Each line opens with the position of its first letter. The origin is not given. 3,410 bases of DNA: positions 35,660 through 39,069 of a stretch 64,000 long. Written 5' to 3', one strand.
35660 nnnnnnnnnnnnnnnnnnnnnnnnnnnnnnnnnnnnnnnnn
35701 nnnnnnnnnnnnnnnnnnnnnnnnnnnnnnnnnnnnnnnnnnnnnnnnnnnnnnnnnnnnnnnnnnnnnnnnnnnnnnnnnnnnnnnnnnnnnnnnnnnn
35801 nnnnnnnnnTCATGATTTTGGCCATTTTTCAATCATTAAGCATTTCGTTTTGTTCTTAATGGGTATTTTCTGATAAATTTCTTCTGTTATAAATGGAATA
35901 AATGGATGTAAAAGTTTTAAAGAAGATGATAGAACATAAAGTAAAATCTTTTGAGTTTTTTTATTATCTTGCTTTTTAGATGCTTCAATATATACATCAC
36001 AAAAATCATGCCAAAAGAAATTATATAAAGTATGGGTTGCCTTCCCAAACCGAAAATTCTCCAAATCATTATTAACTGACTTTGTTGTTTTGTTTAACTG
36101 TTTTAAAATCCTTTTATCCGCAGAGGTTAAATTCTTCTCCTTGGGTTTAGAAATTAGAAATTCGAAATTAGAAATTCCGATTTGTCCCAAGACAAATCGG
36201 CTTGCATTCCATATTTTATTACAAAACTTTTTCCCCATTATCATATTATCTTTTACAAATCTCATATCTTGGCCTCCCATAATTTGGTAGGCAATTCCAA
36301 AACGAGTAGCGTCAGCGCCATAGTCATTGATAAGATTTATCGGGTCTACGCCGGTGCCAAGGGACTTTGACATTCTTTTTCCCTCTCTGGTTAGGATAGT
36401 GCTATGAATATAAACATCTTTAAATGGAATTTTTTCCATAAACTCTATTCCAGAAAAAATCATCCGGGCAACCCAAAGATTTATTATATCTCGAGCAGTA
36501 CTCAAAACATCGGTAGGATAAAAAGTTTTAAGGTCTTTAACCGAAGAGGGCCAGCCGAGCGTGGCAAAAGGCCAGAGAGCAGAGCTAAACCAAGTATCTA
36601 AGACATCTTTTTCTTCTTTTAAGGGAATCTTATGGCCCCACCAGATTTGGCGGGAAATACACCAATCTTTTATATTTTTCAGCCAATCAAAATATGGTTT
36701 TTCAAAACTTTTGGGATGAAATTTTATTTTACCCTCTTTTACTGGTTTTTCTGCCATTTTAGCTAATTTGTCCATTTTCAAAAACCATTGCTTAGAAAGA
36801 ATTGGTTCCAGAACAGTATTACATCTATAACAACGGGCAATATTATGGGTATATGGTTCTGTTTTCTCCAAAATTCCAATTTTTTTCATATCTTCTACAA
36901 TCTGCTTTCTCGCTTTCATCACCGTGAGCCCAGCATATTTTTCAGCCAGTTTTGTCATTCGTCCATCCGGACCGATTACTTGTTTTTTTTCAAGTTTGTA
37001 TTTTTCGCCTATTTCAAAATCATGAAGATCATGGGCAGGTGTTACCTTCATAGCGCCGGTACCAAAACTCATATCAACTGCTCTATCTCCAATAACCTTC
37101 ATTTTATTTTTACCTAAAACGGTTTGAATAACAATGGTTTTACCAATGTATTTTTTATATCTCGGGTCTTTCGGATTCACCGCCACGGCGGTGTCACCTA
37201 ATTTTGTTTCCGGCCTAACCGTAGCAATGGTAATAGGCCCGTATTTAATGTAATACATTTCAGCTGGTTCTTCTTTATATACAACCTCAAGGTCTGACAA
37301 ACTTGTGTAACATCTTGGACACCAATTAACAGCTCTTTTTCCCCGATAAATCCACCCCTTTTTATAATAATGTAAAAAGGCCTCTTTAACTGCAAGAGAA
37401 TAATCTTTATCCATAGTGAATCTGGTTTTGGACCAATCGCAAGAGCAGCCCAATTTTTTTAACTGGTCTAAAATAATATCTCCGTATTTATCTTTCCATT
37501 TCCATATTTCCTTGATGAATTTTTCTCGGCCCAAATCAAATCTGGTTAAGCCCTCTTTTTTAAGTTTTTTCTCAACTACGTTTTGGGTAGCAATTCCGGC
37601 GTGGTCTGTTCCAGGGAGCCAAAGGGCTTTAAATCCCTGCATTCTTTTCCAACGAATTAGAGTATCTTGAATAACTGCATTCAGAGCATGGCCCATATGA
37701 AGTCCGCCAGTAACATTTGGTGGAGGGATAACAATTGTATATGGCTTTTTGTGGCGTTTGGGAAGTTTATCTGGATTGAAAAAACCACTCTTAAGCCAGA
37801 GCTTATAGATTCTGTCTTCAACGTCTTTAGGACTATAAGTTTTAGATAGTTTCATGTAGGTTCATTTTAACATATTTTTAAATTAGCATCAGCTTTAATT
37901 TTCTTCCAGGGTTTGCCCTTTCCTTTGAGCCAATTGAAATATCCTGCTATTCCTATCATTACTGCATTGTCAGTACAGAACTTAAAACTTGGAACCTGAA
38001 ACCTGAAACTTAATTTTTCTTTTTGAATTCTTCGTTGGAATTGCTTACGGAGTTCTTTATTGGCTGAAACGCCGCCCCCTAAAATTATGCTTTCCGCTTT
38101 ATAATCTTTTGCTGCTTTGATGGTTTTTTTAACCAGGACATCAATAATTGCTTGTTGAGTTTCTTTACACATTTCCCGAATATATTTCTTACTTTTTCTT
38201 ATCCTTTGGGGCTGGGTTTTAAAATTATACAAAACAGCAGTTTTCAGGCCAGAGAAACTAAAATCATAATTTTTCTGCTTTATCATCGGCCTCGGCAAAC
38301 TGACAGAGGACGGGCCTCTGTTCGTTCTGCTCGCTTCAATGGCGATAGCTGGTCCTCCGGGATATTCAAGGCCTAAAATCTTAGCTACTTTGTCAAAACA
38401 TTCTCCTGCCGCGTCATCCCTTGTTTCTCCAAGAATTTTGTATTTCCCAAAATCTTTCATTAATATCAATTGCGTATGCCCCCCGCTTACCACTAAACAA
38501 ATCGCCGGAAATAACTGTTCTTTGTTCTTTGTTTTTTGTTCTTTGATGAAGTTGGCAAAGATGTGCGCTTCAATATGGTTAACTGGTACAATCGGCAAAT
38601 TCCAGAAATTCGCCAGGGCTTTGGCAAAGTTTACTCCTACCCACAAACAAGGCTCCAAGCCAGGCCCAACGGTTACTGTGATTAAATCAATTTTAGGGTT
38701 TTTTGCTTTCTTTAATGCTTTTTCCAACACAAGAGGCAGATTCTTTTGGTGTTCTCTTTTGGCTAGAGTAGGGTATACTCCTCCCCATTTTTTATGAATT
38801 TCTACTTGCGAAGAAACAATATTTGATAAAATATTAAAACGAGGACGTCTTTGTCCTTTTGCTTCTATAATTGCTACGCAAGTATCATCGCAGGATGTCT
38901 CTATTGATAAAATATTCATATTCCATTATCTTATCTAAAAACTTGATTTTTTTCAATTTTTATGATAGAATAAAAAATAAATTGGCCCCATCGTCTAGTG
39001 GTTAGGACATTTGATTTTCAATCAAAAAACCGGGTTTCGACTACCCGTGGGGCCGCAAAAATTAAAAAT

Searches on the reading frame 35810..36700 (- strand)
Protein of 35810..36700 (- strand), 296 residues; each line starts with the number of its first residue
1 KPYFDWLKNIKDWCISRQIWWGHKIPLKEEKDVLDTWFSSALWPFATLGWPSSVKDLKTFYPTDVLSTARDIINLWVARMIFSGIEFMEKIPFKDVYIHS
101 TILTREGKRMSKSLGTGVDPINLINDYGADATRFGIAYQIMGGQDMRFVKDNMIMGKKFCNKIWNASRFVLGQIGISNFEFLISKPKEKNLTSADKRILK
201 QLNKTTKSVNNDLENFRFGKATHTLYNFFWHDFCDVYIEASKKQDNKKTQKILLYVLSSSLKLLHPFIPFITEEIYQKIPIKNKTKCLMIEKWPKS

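Call 27: search_solved_structures(query=window:35810-36700:-, show_alignments=2)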
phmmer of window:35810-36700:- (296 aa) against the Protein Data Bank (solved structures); distinct sequences matched with E-value up to 0.001: 51.
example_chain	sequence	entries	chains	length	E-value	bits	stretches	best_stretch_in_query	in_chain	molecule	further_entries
1gax_A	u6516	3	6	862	8.1e-74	251.9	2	27-295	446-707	VALYL-TRNA SYNTHETASE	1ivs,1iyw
1ile_A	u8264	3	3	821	2.5e-24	89.4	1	32-280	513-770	ISOLEUCYL-TRNA SYNTHETASE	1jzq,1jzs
9wqs_A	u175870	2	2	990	3.4e-23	85.7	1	26-279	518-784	Isoleucine--tRNA ligase, cytoplasmic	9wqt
7d5c_A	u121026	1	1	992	3.5e-23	85.6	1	26-279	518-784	Isoleucine--tRNA ligase, cytoplasmic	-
8c9e_A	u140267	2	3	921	3.5e-23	85.6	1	29-284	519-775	Isoleucine--tRNA ligase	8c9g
8c9f_A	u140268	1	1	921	3.6e-23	85.6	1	29-284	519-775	Isoleucine--tRNA ligase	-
8wnd_A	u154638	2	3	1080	4.6e-23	85.3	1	26-279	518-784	isoleucine--tRNA ligase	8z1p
4xkz_A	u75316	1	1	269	3.2e-22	82.5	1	159-294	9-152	Valine-tRNA ligase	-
8c8u_A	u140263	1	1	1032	5.8e-21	78.3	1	27-280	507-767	Isoleucine--tRNA ligase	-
8c9d_A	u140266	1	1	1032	6.2e-21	78.3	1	27-280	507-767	Isoleucine--tRNA ligase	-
8c8v_A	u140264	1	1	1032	6.2e-21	78.3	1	27-280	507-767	Isoleucine--tRNA ligase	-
8c8w_A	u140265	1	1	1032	6.2e-21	78.2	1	27-280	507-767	Isoleucine--tRNA ligase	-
9w01_B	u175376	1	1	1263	1.7e-20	76.8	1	30-281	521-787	Isoleucine--tRNA ligase, cytoplasmic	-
6ldk_A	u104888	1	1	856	3e-18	69.4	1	26-285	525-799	Isoleucine--tRNA ligase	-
1ffy_A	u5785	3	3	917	1.4e-17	67.2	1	29-281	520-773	ISOLEUCYL-TRNA SYNTHETASE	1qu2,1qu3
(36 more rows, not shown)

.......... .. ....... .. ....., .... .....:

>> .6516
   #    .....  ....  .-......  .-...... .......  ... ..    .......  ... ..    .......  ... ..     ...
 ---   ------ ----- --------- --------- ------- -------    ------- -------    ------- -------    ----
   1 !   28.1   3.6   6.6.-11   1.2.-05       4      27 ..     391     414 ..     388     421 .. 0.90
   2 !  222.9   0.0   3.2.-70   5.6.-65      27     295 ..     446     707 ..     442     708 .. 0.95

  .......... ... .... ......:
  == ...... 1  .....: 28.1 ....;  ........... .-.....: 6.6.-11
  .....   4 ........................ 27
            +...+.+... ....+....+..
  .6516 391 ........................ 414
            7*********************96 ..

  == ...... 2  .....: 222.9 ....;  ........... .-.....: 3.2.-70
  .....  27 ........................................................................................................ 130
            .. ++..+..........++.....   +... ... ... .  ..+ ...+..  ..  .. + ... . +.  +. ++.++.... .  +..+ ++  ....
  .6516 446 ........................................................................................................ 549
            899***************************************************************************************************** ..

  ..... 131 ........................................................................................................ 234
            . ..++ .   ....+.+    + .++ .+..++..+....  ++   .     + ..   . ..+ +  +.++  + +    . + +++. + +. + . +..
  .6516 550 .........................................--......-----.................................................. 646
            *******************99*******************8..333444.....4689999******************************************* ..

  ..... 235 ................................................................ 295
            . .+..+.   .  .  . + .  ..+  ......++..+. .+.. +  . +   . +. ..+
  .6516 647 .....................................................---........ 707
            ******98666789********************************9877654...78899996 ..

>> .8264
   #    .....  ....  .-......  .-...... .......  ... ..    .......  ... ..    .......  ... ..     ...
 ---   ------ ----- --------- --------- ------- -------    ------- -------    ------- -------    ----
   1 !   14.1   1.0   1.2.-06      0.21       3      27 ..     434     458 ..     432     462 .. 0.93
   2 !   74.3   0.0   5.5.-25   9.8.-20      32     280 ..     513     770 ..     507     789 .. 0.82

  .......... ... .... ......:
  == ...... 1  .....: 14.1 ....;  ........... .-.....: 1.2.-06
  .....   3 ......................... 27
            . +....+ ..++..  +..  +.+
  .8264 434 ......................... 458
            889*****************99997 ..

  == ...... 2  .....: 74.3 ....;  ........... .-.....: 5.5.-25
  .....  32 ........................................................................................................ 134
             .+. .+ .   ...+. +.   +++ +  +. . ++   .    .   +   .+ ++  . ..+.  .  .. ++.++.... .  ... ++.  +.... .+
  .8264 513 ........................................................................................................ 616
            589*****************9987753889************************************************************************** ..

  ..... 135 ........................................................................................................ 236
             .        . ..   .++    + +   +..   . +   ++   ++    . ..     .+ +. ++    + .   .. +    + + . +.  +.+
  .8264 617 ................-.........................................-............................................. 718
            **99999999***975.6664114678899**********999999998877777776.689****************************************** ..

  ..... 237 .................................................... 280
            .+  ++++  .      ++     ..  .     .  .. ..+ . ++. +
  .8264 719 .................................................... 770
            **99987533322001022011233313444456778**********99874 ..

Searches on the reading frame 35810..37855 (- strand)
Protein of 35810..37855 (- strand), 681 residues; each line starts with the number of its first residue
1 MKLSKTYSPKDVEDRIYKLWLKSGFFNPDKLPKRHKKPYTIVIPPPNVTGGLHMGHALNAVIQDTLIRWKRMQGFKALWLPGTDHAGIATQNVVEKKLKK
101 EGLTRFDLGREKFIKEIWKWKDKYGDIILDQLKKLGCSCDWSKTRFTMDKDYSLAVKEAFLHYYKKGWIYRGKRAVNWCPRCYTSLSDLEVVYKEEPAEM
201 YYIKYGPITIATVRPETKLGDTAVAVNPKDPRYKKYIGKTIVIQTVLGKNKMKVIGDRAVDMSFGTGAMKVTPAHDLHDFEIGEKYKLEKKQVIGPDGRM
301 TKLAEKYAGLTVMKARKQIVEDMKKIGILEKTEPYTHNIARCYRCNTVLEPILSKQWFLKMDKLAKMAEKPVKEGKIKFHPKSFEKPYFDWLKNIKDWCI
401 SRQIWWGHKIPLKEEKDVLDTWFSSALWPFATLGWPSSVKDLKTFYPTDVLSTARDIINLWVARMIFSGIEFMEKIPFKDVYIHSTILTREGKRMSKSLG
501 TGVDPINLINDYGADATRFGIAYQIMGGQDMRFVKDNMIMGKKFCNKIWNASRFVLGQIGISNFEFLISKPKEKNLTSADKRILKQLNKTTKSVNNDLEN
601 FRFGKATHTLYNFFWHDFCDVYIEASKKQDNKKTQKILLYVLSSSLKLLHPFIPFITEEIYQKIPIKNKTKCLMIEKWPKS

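Call 10: search_protein_families(library=pfam, proteins=[window:35810-37855:-])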
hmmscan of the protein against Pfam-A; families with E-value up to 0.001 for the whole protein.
window:35810-37855:- (681 aa): 5 families
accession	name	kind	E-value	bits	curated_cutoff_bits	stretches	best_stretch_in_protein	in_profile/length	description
PF00133.28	tRNA-synt_1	-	1.7e-130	436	22.7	2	16-412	2-245/414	tRNA synthetases class I (I, L, M and V)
PF08264.19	Anticodon_1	-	7.2e-33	114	25.1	1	580-680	1-106/148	Anticodon-binding domain of tRNA ligase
PF09334.17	tRNA-synt_1g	-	7e-29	101.2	20.1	2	333-539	160-372/391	tRNA synthetases class I (M)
PF13603.12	tRNA-synt_1_2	-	1.9e-07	31.2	25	1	249-304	95-150/185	Leucyl-tRNA synthetase, editing domain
PF01406.26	tRNA-synt_1e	-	0.00029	20.7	27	0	478-521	237-280/301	tRNA synthetases class I (C) catalytic domain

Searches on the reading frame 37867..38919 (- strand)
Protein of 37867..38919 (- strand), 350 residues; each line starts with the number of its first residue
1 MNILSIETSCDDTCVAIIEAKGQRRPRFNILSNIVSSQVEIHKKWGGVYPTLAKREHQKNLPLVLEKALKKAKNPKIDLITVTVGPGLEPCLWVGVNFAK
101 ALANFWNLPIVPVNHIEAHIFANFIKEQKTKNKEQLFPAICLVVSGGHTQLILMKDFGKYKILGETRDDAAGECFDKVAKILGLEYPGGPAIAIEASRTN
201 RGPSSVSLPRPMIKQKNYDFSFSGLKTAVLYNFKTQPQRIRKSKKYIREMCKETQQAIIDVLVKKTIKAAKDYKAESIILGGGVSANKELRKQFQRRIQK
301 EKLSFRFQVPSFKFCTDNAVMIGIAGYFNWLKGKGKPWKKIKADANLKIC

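Call 10: search_protein_families(library=pfam, proteins=[window:37867-38919:-])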
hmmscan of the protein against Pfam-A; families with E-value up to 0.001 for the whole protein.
window:37867-38919:- (350 aa): 2 families
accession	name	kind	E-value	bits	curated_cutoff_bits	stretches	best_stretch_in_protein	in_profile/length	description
PF00814.31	TsaD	-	1.7e-85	287.4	24.8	1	29-323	1-263/264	tRNA N6-adenosine threonylcarbamoyltransferase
PF22521.2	HypF_C_2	-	1e-08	35.7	27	1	170-306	95-225/241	Carbamoyltransferase, Kae1-like Domain, second subdomain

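Call 12: search_solved_structures(query=window:37867-38919:-, show_alignments=2)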
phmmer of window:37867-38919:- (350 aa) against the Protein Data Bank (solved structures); distinct sequences matched with E-value up to 0.001: 22.
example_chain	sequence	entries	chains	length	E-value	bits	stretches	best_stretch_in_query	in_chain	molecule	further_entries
6nak_B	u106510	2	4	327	1.3e-77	264.4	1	1-348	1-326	tRNA N6-adenosine threonylcarbamoyltransferase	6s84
6n9a_D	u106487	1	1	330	1.3e-77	264.4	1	1-348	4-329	tRNA N6-adenosine threonylcarbamoyltransferase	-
13fn_D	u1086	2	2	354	1.7e-77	264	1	1-348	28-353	tRNA N6-adenosine threonylcarbamoyltransferase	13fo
8iey_A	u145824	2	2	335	3.7e-71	243.1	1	1-336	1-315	tRNA N6-adenosine threonylcarbamoyltransferase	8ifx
3zet_B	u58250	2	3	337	2.5e-67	230.5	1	1-331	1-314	PROBABLE TRNA THREONYLCARBAMOYLADENOSINE BIOSYNTHESIS PROTEIN GCP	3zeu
4wq5_A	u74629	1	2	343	1e-65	225.3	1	1-332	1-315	tRNA N6-adenosine threonylcarbamoyltransferase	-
4ydu_A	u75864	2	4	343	9.6e-65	222.1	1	1-332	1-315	tRNA N6-adenosine threonylcarbamoyltransferase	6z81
4wq4_A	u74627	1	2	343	3.5e-64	220.2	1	1-332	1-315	tRNA N6-adenosine threonylcarbamoyltransferase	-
3wuh_A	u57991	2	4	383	4.6e-43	150.8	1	3-330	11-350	tRNA N6-adenosine threonylcarbamoyltransferase, mitochondrial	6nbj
4k25_A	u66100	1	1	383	4.6e-43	150.8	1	3-330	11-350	Probable tRNA threonylcarbamoyladenosine biosynthesis protein QRI7, mitochondrial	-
8ide_A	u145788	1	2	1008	2e-36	129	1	2-331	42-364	N(6)-L-threonylcarbamoyladenine synthase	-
2ivn_A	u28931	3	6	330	2e-35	125.7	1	43-328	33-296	O-SIALOGLYCOPROTEIN ENDOPEPTIDASE | UP1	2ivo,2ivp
8unk_K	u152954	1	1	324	4.8e-33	117.8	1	46-333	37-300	Probable bifunctional tRNA threonylcarbamoyladenosine biosynthesis protein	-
8up5_K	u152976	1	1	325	4.8e-33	117.8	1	46-333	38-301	Probable bifunctional tRNA threonylcarbamoyladenosine biosynthesis protein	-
9d85_K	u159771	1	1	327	4.9e-33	117.8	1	46-333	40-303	Probable bifunctional tRNA threonylcarbamoyladenosine biosynthesis protein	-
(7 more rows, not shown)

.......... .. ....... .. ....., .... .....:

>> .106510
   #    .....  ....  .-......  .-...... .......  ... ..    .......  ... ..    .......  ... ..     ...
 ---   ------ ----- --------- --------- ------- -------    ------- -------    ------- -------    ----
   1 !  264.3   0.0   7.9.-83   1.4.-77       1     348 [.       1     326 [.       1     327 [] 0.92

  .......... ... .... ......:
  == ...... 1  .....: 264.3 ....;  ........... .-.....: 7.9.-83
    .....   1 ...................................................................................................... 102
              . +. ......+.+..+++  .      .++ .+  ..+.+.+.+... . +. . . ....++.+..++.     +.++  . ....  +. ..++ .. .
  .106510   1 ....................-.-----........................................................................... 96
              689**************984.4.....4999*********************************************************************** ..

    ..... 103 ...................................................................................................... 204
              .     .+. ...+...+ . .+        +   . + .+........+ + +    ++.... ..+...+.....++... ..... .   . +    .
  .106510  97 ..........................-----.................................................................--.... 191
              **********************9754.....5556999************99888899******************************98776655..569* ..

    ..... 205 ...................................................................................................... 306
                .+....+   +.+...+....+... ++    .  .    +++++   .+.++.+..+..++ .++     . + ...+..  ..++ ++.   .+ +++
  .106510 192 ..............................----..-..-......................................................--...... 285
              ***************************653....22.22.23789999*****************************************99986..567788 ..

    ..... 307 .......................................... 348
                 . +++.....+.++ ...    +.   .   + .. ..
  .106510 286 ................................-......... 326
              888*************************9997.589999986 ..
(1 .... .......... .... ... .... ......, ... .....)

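Call 57: find_encoding_contigs(protein=window:37867-38919:-, flank=3000, max_places=8)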
Protein window:37867-38919:- (350 aa): 2 contigs read that carry it; 1 place shown.
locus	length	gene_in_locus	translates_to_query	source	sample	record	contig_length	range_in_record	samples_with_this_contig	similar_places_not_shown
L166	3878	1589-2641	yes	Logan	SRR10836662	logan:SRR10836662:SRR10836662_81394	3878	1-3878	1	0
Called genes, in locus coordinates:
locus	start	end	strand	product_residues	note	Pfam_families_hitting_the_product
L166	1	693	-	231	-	?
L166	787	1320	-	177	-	-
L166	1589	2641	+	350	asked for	PF00814:TsaD, PF22521:HypF_C_2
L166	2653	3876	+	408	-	?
